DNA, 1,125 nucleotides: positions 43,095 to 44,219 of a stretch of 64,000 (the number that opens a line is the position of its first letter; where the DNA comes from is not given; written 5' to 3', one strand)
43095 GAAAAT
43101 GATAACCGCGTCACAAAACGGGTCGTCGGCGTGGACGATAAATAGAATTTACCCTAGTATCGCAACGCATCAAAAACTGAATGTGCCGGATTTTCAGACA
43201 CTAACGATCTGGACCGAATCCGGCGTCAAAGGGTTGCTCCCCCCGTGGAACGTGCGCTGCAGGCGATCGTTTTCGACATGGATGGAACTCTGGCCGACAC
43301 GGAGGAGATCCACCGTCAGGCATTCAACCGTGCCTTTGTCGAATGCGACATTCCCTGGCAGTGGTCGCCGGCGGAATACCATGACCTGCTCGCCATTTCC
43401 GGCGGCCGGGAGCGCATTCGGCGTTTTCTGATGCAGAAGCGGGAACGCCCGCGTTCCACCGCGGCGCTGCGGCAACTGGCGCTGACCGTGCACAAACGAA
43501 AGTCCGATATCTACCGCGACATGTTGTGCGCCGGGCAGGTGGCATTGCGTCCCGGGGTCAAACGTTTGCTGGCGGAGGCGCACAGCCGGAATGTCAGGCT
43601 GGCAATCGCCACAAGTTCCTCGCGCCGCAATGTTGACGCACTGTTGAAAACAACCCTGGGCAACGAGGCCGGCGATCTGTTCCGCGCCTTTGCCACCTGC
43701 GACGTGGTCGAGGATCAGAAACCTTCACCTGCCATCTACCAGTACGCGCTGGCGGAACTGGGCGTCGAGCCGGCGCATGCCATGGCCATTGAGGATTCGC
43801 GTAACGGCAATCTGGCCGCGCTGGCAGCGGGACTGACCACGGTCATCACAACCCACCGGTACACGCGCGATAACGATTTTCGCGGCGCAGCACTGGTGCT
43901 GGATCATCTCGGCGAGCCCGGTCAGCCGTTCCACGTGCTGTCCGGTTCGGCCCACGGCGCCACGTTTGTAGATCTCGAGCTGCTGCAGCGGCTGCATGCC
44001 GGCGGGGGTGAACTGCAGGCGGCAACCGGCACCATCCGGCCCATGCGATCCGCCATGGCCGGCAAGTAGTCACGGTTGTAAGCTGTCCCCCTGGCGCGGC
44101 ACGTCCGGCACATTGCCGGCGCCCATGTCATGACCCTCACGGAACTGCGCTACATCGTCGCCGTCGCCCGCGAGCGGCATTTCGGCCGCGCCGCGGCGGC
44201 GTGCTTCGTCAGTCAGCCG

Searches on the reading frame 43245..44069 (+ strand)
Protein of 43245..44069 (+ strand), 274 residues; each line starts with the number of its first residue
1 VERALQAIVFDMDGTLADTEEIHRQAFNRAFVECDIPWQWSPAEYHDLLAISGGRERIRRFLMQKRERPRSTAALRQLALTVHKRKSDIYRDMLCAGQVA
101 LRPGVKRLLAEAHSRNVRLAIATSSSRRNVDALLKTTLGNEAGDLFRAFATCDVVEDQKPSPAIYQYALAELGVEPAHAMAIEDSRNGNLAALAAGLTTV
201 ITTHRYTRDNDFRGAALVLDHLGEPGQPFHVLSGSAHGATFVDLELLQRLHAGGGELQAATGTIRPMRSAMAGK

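Call 76: search_protein_families(library=pfam, proteins=[window:43245-44069:+], max_evalue=0.001)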
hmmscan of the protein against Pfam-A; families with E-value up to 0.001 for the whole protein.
window:43245-44069:+ (274 aa): 5 families
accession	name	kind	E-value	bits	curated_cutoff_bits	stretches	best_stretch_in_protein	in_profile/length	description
PF00702.32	Hydrolase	-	5.5e-32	112.1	26.4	1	6-196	2-191/191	haloacid dehalogenase-like hydrolase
PF13419.12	HAD_2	-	5.6e-29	101.9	23.8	1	8-200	1-176/178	Haloacid dehalogenase-like hydrolase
PF12710.13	HAD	-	3.4e-11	44.4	27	1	8-139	1-123/189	haloacid dehalogenase-like hydrolase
PF13242.12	Hydrolase_like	-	1.7e-05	25.1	22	1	159-223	4-73/75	HAD-hyrolase-like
PF03031.24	NIF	-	0.0006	20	21.8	0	92-137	30-74/160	NLI interacting factor-like phosphatase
